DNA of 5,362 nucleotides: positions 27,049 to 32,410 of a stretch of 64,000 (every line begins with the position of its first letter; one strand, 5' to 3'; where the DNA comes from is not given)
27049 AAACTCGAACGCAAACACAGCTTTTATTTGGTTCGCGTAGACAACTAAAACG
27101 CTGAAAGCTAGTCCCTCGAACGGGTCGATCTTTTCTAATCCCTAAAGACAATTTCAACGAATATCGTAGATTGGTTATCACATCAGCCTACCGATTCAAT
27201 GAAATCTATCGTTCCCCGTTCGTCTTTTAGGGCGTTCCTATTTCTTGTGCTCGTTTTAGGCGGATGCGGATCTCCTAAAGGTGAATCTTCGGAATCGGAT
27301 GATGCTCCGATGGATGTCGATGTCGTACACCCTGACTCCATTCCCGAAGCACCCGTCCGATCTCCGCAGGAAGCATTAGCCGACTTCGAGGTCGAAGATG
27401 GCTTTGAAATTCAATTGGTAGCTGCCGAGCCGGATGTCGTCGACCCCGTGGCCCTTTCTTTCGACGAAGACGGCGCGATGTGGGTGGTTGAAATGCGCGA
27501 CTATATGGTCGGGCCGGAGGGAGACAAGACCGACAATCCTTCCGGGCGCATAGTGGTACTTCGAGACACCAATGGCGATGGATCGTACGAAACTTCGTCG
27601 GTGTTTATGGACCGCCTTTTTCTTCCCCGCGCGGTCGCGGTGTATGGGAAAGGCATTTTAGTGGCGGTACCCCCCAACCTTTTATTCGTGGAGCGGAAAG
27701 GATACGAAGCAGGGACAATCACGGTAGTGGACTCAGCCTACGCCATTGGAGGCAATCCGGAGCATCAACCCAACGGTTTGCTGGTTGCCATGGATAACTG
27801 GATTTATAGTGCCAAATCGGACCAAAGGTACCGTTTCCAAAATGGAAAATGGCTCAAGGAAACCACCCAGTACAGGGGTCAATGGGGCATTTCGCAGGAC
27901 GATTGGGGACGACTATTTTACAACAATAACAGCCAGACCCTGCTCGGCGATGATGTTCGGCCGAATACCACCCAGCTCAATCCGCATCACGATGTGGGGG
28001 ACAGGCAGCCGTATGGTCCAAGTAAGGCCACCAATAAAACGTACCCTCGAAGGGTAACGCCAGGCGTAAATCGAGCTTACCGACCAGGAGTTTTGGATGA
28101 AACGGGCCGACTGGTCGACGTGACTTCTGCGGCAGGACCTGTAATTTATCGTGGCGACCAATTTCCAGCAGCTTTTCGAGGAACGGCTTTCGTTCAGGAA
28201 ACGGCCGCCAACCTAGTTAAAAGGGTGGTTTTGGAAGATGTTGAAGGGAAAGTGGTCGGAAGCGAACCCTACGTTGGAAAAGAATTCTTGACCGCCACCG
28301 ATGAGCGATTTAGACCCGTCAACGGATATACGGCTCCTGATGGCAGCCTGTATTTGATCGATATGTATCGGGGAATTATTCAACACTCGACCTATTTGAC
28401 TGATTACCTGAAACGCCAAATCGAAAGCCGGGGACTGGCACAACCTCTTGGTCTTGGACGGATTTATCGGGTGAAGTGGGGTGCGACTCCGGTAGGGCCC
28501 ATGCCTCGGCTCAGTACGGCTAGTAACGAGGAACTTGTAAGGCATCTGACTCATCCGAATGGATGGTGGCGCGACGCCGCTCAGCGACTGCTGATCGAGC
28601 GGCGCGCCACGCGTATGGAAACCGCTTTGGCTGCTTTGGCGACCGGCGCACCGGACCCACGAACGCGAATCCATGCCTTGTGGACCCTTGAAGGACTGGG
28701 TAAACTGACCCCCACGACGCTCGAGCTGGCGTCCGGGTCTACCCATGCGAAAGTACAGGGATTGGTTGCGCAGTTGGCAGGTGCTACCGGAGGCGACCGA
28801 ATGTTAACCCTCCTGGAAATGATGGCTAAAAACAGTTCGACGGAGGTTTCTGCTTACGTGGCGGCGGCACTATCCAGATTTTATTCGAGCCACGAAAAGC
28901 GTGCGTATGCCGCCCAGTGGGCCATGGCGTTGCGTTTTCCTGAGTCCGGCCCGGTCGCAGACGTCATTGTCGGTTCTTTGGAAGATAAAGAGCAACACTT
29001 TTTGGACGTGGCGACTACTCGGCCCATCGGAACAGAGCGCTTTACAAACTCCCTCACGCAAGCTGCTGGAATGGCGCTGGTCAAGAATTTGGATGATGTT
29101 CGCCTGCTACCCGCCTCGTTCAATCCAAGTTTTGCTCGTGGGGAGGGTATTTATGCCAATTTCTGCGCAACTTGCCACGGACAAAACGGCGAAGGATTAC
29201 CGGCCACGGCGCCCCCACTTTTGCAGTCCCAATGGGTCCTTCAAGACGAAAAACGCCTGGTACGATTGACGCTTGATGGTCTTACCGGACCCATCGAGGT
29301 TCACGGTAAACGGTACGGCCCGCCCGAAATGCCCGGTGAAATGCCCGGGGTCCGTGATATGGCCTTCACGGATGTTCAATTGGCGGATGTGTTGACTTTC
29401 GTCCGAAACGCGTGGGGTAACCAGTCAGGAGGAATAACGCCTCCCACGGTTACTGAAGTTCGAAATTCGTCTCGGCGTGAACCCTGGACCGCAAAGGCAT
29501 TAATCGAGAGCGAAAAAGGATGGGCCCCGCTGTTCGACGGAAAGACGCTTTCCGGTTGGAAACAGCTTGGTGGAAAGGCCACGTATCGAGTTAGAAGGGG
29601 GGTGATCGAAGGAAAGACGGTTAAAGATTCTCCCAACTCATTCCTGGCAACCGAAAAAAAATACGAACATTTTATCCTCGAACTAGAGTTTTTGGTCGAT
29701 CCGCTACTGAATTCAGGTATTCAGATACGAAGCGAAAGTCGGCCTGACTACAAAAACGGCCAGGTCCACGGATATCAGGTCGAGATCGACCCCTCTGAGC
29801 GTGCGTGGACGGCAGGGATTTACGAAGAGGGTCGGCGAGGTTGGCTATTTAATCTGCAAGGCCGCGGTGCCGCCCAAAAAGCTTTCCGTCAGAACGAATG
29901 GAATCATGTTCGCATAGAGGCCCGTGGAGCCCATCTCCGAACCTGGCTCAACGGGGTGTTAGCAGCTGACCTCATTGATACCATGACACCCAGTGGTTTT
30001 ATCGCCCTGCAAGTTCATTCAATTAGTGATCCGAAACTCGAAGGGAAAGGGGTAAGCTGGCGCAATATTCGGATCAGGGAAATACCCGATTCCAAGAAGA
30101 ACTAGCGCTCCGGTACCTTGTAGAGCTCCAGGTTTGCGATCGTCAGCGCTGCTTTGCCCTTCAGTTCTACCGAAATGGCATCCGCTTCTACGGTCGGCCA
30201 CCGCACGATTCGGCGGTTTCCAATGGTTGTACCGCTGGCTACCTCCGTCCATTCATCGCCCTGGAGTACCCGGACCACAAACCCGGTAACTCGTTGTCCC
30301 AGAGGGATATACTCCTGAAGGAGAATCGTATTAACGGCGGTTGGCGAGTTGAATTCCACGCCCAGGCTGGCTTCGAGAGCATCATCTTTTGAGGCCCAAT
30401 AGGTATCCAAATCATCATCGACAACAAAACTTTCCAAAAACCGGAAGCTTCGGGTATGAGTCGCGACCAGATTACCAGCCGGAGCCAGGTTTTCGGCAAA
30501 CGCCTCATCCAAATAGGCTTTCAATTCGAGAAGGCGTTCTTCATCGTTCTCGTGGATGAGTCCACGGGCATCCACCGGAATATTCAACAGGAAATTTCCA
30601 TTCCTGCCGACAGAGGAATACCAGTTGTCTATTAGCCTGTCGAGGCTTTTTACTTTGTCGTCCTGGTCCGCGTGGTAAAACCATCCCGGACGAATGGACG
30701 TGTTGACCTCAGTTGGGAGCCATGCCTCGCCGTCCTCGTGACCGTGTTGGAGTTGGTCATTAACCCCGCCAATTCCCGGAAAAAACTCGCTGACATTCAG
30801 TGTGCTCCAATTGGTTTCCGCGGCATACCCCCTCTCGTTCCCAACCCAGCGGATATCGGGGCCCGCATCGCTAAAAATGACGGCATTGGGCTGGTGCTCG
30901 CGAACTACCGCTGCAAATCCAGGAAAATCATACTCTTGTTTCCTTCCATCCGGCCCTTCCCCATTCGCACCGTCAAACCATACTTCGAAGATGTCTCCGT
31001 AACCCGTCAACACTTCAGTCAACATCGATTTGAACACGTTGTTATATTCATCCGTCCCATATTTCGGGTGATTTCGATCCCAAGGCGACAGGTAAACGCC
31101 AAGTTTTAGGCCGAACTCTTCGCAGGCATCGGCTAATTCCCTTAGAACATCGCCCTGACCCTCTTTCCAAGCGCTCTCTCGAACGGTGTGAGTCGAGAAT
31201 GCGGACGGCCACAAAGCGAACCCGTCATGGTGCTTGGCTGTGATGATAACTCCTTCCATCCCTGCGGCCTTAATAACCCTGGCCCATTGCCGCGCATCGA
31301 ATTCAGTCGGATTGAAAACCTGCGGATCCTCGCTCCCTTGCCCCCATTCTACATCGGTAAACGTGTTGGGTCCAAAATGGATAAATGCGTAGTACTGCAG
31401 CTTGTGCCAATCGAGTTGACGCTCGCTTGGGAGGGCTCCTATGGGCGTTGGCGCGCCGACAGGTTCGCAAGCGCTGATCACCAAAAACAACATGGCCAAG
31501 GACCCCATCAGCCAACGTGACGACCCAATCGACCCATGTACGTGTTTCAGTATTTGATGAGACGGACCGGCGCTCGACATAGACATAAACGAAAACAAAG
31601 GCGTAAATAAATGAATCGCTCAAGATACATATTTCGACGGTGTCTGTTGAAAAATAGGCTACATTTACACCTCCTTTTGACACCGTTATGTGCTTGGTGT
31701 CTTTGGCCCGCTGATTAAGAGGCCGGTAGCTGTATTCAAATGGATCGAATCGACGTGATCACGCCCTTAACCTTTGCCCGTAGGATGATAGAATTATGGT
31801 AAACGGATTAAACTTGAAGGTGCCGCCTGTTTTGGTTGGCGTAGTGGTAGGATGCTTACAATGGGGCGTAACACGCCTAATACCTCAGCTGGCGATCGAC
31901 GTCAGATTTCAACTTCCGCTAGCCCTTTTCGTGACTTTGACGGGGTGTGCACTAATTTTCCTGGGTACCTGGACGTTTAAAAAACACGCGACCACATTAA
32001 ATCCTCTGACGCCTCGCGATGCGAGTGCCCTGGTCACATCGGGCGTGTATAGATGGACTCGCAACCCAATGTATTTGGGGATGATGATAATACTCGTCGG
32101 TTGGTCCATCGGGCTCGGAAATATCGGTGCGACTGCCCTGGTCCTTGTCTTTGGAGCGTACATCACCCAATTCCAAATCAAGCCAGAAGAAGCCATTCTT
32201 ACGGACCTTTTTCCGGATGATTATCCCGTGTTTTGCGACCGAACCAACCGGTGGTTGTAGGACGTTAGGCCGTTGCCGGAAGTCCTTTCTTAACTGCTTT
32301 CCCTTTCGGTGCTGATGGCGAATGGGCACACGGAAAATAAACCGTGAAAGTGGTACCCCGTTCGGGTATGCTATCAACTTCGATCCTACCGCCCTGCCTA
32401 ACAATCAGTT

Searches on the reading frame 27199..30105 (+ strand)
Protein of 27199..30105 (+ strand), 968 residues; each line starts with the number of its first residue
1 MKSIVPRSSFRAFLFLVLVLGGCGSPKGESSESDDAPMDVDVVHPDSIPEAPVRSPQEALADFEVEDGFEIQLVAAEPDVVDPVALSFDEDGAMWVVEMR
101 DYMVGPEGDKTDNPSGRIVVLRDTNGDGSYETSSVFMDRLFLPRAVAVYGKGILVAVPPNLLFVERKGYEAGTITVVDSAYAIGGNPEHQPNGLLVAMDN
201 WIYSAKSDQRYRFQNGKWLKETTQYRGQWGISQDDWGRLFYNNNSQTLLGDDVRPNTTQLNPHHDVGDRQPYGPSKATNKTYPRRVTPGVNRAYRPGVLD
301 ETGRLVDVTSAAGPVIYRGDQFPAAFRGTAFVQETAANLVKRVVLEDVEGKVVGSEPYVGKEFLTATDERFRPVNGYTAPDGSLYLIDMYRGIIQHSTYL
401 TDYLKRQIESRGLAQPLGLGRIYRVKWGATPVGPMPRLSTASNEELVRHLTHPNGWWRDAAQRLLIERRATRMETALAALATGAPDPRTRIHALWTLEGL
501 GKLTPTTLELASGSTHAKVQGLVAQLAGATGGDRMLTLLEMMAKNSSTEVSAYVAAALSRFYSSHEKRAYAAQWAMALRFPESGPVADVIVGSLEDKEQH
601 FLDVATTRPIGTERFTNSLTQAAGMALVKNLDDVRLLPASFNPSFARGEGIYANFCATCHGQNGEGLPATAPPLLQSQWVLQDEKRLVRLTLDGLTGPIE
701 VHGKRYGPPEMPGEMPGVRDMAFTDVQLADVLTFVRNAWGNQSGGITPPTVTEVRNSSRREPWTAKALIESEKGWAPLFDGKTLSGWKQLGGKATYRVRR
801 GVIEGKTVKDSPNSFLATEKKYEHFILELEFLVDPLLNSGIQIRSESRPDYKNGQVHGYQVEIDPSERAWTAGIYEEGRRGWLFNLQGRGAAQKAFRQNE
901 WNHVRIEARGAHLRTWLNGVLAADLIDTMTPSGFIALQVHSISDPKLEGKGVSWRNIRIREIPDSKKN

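Call 27: search_protein_families(library=pfam, proteins=[window:27199-30105:+], max_evalue=0.00001)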
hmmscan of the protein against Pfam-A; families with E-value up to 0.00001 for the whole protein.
window:27199-30105:+ (968 aa): 4 families
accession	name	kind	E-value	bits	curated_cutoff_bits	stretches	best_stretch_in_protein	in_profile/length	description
PF23500.1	DUF7133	-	1.6e-90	304.6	27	1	55-426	1-382/385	Domain of unknown function (DUF7133)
PF06439.18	3keto-disac_hyd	-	2.6e-43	148.7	26.8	1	774-960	1-187/187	3-keto-disaccharide hydrolase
PF00034.26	Cytochrom_C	-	9.5e-09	36.9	21.3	1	646-739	2-90/90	Cytochrome c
PF13442.11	Cytochrome_CBB3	-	4.8e-06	27.2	27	0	645-734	3-67/68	Cytochrome C oxidase, cbb3-type, subunit III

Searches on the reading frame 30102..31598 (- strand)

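Call 27: search_protein_families(library=pfam, proteins=[window:30102-31598:-], max_evalue=0.00001)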
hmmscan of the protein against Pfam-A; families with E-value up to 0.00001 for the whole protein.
window:30102-31598:- (498 aa): 3 families
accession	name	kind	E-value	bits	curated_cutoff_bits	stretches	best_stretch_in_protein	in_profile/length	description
PF01120.23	Alpha_L_fucos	-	6.9e-41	141.3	25.2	1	89-364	86-341/345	Alpha-L-fucosidase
PF00754.31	F5_F8_type_C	-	7e-08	33.1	28.2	1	389-481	14-114/127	F5/8 type C domain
PF22633.2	F5_F8_type_C_2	-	1.7e-07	32.2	27.8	1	392-474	2-88/91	NedA-like, galactose-binding domain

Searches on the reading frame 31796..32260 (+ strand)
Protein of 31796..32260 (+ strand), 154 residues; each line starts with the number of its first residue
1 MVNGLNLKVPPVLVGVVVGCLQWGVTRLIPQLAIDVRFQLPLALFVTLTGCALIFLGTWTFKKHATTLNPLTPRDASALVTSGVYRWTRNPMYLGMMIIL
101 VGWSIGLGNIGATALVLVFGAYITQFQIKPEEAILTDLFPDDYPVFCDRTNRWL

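Call 27: search_protein_families(library=pfam, proteins=[window:31796-32260:+], max_evalue=0.00001)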
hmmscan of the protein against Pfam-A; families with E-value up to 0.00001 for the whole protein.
window:31796-32260:+ (154 aa): 2 families
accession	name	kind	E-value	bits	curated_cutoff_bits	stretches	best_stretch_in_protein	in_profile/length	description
PF04191.18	PEMT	-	2e-12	47.9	25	1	42-140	5-103/105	Phospholipid methyltransferase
PF04140.19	ICMT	-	4e-07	30.8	24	1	74-135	30-93/95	Isoprenylcysteine carboxyl methyltransferase (ICMT) family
